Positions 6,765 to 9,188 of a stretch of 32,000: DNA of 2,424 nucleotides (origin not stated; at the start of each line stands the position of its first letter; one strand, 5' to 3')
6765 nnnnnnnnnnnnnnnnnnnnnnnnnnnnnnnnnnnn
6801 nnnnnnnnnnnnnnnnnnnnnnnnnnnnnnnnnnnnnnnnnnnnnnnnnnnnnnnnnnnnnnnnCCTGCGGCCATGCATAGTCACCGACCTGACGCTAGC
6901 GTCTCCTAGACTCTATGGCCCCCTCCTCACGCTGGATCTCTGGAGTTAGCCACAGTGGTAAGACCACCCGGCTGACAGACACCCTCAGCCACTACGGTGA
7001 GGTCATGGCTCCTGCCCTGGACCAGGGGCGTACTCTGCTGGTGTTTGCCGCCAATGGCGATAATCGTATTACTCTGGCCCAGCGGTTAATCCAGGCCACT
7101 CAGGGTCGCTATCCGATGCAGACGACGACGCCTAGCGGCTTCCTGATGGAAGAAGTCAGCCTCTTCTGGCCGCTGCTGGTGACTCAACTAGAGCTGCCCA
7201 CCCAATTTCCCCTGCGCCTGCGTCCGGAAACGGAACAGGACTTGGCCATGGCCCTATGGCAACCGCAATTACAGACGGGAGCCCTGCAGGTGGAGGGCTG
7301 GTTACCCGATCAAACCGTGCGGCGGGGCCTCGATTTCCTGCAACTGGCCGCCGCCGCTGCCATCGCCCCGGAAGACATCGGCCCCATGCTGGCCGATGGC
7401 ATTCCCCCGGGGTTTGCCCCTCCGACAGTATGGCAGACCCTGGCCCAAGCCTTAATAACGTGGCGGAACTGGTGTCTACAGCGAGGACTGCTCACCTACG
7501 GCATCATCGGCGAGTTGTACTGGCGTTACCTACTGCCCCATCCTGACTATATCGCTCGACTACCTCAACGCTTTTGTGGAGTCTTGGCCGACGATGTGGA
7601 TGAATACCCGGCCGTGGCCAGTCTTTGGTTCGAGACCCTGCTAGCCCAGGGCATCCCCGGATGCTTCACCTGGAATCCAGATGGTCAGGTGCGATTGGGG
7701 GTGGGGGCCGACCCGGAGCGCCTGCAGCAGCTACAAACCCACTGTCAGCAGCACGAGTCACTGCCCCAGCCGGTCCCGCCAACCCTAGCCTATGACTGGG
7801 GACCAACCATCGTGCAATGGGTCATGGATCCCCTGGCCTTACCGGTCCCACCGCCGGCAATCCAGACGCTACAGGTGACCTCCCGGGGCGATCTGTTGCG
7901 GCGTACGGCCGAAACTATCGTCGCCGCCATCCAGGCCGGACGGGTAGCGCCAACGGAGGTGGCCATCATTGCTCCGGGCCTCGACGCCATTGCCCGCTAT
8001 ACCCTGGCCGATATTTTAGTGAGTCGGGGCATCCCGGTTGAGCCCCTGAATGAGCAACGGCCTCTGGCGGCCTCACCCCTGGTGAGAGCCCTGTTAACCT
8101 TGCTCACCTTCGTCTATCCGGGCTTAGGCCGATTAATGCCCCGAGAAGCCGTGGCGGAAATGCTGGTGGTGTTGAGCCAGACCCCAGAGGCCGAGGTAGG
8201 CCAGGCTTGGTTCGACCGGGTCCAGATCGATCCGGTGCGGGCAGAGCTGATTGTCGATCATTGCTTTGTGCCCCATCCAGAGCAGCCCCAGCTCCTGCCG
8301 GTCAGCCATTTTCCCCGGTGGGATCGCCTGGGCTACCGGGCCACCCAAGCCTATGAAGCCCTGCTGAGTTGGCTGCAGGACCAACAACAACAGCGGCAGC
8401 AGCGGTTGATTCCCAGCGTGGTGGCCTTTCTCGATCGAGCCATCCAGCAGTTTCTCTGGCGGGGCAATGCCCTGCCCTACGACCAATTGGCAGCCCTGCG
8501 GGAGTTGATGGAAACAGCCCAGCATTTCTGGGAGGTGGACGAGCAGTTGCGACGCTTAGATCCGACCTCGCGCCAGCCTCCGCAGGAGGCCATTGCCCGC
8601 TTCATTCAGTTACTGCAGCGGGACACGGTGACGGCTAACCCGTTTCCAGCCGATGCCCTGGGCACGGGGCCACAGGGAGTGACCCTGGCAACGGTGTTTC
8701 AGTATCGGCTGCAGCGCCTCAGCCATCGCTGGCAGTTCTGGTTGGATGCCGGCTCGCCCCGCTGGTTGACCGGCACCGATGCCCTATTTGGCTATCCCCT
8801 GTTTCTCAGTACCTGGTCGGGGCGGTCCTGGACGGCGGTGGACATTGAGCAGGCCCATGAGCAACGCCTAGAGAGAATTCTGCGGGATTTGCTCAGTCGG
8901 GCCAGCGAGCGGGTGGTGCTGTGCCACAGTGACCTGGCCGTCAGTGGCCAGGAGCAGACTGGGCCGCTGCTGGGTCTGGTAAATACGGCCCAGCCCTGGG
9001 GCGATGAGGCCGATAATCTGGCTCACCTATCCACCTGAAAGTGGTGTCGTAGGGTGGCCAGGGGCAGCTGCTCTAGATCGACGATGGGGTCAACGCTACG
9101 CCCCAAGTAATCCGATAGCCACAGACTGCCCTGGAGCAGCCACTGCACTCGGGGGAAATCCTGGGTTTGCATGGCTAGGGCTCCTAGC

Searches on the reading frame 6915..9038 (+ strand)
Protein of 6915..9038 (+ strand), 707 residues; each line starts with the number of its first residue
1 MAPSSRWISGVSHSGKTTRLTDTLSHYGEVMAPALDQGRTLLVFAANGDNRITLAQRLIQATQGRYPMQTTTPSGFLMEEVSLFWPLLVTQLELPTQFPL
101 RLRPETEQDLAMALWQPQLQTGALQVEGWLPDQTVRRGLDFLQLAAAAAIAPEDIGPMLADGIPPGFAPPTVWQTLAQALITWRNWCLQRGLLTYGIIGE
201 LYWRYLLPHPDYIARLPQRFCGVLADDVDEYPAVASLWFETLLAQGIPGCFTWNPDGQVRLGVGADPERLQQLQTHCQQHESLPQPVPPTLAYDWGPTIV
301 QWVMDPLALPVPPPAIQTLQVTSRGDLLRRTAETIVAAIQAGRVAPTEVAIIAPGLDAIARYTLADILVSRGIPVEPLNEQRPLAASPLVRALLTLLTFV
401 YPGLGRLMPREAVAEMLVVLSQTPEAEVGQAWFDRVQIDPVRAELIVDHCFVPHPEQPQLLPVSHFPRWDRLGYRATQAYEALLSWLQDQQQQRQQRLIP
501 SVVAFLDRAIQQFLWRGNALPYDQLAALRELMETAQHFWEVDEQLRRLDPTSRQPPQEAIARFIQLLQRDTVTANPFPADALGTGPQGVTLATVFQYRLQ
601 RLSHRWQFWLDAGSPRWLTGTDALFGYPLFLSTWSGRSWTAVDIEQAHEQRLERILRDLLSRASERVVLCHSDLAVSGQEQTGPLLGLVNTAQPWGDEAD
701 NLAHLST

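Call 60: list_cluster_members(proteins=[window:6915-9038:+, window:5134-6864:+, window:2785-4560:-, window:29854-30951:-, window:18604-19812:-, window:23960-25030:-, window:16422-17468:-])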
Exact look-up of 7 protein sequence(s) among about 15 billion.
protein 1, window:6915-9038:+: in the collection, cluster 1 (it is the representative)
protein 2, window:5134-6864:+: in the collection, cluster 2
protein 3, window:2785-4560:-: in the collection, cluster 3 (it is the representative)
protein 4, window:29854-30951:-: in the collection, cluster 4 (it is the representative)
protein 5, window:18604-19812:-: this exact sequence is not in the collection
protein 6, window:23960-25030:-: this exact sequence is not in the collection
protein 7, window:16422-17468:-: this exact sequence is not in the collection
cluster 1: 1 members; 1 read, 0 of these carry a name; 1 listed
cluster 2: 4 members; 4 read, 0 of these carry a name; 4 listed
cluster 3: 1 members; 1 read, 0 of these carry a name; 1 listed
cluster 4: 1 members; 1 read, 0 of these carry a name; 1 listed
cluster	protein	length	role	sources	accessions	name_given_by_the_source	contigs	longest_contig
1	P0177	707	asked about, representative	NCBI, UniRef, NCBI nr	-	-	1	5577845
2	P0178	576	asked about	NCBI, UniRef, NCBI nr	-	-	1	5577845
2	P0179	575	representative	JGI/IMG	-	-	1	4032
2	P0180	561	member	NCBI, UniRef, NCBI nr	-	-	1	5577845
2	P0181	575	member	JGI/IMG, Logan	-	-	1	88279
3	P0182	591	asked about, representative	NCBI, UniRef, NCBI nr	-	-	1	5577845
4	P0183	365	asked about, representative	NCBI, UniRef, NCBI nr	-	-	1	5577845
